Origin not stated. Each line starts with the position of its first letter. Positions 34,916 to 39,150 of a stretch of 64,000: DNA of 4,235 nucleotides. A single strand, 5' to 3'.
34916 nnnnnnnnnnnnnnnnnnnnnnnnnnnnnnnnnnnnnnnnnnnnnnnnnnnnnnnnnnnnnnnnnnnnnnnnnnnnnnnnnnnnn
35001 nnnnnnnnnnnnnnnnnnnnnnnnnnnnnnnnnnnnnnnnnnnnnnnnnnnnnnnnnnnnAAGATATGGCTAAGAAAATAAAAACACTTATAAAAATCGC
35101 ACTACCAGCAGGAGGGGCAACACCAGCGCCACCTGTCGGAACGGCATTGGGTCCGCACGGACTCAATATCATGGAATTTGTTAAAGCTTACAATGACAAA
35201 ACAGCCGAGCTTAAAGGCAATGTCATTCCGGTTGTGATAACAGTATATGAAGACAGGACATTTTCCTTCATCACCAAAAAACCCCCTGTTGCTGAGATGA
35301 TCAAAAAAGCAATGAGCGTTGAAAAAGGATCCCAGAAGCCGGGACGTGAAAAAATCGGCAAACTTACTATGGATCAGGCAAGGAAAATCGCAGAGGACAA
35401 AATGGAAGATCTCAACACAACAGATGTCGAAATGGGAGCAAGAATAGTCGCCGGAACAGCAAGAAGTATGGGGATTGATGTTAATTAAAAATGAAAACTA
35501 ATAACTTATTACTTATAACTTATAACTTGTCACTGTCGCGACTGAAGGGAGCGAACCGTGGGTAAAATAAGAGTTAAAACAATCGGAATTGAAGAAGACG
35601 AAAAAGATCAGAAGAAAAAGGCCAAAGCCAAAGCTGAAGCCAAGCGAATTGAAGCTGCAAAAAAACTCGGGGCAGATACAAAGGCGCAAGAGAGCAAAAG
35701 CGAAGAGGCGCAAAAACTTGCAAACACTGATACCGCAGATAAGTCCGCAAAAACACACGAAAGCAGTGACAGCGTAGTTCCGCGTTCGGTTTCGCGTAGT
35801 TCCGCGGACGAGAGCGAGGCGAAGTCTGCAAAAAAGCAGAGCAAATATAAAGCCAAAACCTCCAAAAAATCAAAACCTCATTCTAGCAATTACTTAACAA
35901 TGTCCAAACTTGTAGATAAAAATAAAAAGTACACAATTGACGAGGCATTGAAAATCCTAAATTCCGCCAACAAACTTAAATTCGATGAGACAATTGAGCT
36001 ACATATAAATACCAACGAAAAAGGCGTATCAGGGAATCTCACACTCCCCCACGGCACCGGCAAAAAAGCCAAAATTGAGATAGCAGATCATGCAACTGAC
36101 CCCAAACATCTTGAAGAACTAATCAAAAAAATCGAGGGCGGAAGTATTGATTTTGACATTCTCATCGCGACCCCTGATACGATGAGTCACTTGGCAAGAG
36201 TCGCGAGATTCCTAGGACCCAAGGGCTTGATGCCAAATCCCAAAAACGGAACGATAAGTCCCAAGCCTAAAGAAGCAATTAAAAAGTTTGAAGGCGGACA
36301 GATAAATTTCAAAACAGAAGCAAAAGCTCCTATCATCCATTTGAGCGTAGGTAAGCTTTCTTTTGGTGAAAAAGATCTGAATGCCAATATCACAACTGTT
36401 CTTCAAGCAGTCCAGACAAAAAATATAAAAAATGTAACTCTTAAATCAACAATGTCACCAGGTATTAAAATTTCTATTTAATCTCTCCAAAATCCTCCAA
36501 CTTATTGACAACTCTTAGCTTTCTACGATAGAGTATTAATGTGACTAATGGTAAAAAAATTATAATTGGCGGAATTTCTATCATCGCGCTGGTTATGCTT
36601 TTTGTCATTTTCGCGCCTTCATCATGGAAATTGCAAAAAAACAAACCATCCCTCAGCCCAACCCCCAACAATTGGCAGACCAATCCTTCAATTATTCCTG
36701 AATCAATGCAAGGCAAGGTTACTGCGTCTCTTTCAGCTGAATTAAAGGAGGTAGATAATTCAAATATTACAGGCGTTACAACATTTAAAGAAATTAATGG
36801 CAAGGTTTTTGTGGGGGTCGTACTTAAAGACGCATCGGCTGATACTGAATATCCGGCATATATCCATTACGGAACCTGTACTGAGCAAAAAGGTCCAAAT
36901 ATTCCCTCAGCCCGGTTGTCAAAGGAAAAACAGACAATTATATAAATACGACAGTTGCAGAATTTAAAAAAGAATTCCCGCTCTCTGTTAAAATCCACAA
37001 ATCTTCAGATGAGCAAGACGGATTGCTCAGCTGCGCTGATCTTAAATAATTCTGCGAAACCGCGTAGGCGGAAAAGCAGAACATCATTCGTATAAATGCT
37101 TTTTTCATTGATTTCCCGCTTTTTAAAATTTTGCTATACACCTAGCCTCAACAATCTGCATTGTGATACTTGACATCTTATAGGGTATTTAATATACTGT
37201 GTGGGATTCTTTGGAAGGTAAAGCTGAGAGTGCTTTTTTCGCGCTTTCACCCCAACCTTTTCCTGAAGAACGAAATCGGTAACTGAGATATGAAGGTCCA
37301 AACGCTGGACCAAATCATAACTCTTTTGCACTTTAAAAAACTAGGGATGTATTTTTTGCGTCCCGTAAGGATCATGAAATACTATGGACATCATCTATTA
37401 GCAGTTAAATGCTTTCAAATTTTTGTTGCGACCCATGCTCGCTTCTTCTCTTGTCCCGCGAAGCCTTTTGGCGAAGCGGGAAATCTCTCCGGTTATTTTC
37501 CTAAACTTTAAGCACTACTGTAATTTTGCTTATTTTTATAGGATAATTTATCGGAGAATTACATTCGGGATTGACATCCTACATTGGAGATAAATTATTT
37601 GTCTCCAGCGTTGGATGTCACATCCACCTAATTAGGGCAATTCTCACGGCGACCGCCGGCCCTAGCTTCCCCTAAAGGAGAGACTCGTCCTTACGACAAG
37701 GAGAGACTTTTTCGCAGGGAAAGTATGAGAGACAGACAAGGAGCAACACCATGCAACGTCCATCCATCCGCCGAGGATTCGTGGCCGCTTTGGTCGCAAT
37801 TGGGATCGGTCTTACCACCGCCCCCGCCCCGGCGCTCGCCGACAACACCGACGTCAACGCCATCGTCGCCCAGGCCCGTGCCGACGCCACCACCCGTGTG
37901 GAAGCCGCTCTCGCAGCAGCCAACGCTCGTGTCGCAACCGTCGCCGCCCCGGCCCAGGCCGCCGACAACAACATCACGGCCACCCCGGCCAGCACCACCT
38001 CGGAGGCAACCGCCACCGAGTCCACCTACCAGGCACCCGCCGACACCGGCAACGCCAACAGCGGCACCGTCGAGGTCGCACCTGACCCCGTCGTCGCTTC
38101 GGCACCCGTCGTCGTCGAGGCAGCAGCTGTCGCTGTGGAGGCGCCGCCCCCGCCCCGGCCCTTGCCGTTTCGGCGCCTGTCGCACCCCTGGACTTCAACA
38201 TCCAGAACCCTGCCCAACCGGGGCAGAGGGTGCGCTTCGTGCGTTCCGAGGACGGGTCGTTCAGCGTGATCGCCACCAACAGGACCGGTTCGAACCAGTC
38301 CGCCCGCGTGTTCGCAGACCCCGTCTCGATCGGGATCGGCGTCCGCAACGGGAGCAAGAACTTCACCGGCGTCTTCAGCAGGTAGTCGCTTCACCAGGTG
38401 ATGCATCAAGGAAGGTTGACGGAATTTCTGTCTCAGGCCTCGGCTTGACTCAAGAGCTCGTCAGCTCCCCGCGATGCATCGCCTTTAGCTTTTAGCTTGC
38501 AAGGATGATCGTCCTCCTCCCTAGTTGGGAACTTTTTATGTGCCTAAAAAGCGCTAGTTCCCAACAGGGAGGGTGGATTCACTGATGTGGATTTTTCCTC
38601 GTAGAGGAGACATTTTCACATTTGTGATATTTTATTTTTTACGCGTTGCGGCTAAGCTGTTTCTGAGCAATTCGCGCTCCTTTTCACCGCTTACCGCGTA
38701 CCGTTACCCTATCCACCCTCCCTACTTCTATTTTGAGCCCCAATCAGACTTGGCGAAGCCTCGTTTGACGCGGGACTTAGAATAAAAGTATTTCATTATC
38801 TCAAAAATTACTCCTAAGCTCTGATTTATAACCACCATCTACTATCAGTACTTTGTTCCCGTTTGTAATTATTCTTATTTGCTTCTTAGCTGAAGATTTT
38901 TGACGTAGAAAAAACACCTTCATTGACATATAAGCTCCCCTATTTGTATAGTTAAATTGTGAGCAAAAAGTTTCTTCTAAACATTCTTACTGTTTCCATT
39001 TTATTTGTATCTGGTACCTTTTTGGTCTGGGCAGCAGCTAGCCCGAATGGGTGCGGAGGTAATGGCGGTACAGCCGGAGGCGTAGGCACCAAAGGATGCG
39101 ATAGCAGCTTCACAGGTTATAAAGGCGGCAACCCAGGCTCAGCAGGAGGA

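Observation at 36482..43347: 6.8 kb insertion between rplA and rplJ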

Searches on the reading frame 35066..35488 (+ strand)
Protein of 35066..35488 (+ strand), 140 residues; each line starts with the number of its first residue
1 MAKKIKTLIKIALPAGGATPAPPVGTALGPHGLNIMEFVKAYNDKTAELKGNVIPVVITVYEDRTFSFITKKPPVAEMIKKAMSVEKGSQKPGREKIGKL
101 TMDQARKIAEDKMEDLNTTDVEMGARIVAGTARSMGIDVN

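Call 12: find_encoding_contigs(protein=window:35066-35488:+, flank=10000, max_places=10)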
Protein window:35066-35488:+ (140 aa): no gene with exactly this product is on record in the collection.

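Call 37: list_cluster_members(proteins=[P0001, window:35066-35488:+, window:40478-42265:+, window:38959-39816:+, window:37751-38269:+, window:36541-36945:+, window:35558-36481:+])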
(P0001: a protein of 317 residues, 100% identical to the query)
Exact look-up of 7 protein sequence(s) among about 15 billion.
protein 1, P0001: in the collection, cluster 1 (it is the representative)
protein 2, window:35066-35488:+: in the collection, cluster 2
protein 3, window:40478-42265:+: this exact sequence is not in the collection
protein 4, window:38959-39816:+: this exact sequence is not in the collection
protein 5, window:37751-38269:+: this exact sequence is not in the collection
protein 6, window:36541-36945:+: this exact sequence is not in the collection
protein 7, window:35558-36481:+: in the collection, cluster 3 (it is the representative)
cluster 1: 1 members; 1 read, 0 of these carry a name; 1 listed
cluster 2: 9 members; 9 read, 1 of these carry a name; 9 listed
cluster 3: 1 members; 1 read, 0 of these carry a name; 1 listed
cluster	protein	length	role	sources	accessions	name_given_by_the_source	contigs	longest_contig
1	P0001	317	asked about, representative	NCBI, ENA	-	-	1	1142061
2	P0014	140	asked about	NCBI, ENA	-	-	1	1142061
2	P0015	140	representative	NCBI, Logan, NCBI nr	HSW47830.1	MAG TPA: 50S ribosomal protein L11 [Candidatus Saccharimonadales bacterium] | 50S ribosomal protein L11 [Candidatus Saccharimonadales bacterium]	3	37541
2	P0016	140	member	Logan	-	-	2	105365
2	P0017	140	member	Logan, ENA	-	-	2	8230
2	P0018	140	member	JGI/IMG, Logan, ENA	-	-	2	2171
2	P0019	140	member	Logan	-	-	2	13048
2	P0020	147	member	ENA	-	-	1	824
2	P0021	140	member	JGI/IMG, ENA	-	-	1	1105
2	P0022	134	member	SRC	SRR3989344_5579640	-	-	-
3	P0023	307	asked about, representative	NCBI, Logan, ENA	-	-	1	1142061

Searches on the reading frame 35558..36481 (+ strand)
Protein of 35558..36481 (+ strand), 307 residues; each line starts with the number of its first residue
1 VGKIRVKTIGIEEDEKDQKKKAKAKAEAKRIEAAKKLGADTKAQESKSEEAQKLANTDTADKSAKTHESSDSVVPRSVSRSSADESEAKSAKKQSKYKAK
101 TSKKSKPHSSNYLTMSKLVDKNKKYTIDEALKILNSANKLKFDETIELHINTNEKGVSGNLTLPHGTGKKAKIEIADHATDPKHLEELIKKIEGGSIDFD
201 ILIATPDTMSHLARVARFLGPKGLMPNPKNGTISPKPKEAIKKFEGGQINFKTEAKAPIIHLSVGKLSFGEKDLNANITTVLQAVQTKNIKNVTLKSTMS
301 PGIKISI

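Call 9: search_protein_families(library=pfam, proteins=[window:35558-36481:+], max_evalue=0.01)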
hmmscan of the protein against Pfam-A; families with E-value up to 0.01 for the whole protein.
window:35558-36481:+ (307 aa): 1 family
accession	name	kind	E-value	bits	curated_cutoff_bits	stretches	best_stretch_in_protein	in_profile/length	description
PF00687.26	Ribosomal_L1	-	3.7e-33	115.2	32.2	1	137-301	4-198/198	Ribosomal protein L1p/L10e family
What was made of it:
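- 35558..36481 (+): rplA (L1, with a ~110-aa Lys/Glu/Ala-rich N-terminal extension); left border of the locus. Pfam Ribosomal_L1, E 3.7e-33 (call 9).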

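Call 13: find_related_loci(query=window:35558-36481:+, collection=genome_contigs, flank=10000)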
Query window:35558-36481:+ (307 aa) in genome_contigs; peptide patterns used: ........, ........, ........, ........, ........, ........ (x = any residue, [..] = any of these).
599 stretches matched a pattern (row limit reached: there are more); 13 encode a relative of the query (tblastn E <= 1e-3); 13 distinct loci.
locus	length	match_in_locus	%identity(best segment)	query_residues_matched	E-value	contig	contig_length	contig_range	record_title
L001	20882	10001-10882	69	1-307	1e-120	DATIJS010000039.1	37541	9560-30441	MAG TPA_asm: Candidatus Saccharimonadales bacterium isolate SMAG_U15697 k141_575416, whole genome shotgun sequence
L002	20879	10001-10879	66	1-307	7e-118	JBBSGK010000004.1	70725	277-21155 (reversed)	MAG: Candidatus Levyibacteriota bacterium isolate LS2_sbin.37 LS2_sbin.37_K_381344_L_70725_cov_13.0000, whole genome sho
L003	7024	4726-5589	52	1-305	7e-87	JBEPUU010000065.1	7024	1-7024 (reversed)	MAG: bacterium isolate 22E.metabat2_refined.014_sub NODE_10687_length_7024_cov_5.630076, whole genome shotgun sequence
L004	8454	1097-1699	63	104-304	5e-83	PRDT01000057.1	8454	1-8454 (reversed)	MAG: Candidatus Levyibacteriota bacterium isolate Amazon FNV 2010 10 14 contig_75_45081243_length_8454_multi_3_in_0_out_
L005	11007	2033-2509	48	141-307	5e-47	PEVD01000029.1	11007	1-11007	MAG: Candidatus Shapirobacteria bacterium CG03_land_8_20_14_0_80_40_19 CG03_land_8_20_14_0.80_scaffold_3216_c, whole gen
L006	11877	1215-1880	39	109-307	7e-44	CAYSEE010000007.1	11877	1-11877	MAG TPA_asm: uncultured Clostridia bacterium isolate binchicken_co184_665 genome assembly, contig: NODE_10398_length_118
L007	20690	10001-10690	35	74-305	3e-42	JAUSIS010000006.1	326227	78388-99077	MAG: bacterium isolate E14_metabat.bin.267 E14_k141_1210647, whole genome shotgun sequence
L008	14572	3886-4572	35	102-307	1e-40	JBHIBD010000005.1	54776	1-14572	MAG: Candidatus Brocadiales bacterium isolate K_2_bin.28 NODE_128_length_54776_cov_13.230478, whole genome shotgun seque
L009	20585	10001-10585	40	108-305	1e-39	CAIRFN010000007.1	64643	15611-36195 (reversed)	uncultured Candidatus Berkelbacteria bacterium isolate AM-lipid-01-D8_bin-0424 genome assembly, contig: bin-0424:07/13,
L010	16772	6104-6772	36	108-307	2e-38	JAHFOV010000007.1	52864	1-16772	MAG: Planctomycetota bacterium isolate nzgw511 NODE_282_length_52865_cov_4.426703, whole genome shotgun sequence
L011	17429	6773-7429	34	112-306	2e-36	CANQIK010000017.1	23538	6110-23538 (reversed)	MAG: uncultured Bacilli bacterium isolate Lapin-028__bin3 genome assembly, contig: Lapin-028__NODE_2338_length_23538_cov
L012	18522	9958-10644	36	94-306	5e-42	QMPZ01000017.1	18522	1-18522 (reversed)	MAG: Candidatus Aerophobetes bacterium isolate B47_G16 B47_Guay16_scaffold_01489, whole genome shotgun sequence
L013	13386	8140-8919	27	72-305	2e-12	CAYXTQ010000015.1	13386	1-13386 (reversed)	MAG TPA_asm: uncultured Methanosarcinales archaeon isolate binchicken_co266_33 genome assembly, contig: NODE_7984_length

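Call 23: search_protein_families(library=pfam, proteins=[L002:11612-14503:+, L002:10938-11432:+], max_evalue=0.1)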
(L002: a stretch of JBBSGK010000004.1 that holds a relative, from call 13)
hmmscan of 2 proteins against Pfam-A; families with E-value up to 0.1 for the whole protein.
L002:11612-14503:+ (963 aa): 4 families
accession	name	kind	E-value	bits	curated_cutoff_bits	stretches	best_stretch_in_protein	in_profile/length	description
PF16640.11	Big_3_5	-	2.8e-18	66.7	35.5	1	471-558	2-88/88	Bacterial Ig-like domain (group 3)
PF13715.12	CarbopepD_reg_2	-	0.028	14.9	32.2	0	605-631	26-52/88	CarboxypepD_reg-like domain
PF09430.16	EMC7_beta-sandw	-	0.035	14.7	26.6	1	605-637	21-53/122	ER membrane protein complex subunit 7, beta-sandwich domain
PF17802.7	SpaA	-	0.041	14.5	23.1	0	606-648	35-76/91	Prealbumin-like fold domain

L002:10938-11432:+ (164 aa): 0 families
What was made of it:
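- Tried and rejected: Pfam gave nothing for it or the small ORF (calls 9, 23).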

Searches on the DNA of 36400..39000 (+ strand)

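Call 30: search_rna_families(source=window, start=36400, end=39000, threshold=evalue, max_evalue=5)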
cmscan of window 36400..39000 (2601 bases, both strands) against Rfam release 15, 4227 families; matches with E-value up to 5: 3.
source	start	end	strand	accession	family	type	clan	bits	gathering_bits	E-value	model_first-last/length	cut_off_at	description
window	37484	37595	+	RF02528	SSRC41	Gene; sRNA;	-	25.2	60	2.8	1-111/111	no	Streptococcus sRNA SSRC41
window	38504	38587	+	RF01016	mir-584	Gene; miRNA;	-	17.8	80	4.2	1-97/97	no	mir-584 microRNA precursor family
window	37332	37376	-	RF02350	psRNA6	Gene; sRNA;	-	11.2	60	4.6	1-333/333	no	Nitrosomonas sRNA psRNA6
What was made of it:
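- On Integron cassette / group II intron / retron: No Rfam intron hit (call 30).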

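Call 48: search_dna_similar(query=window:36950-38950:+, collection=plasmids, mode=distant, max_rows=10)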
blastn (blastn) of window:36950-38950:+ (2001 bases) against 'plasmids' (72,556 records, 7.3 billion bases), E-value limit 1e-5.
No match.

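Call 49: search_dna_similar(query=window:36950-38950:+, collection=phages, mode=distant, max_rows=10)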
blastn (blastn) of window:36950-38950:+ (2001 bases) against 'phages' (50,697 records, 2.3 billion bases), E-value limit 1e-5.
No match.
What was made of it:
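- Tried and rejected: No match against plasmids or phages (calls 48, 49).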

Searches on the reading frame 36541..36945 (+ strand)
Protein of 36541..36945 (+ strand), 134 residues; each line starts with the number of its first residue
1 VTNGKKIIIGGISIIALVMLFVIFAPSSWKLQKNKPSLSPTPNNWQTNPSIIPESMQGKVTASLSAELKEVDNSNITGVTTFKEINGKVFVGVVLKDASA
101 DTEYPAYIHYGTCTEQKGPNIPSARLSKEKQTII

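Call 9: search_protein_families(library=pfam, proteins=[window:36541-36945:+], max_evalue=0.01)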
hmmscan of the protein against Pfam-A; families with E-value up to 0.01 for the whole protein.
window:36541-36945:+ (134 aa): 0 families

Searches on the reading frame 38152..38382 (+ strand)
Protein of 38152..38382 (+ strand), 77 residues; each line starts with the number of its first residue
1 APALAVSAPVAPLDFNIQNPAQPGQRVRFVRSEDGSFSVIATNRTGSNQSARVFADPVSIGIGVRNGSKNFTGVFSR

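Call 79: find_related_loci(query=window:38152-38382:+, collection=viral_contigs, flank=5000)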
Query seq(77 aa) (77 aa) in viral_contigs; peptide patterns used: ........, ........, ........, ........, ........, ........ (x = any residue, [..] = any of these).
127 stretches matched a pattern, but none encodes a relative of the query by tblastn (E <= 1e-3).
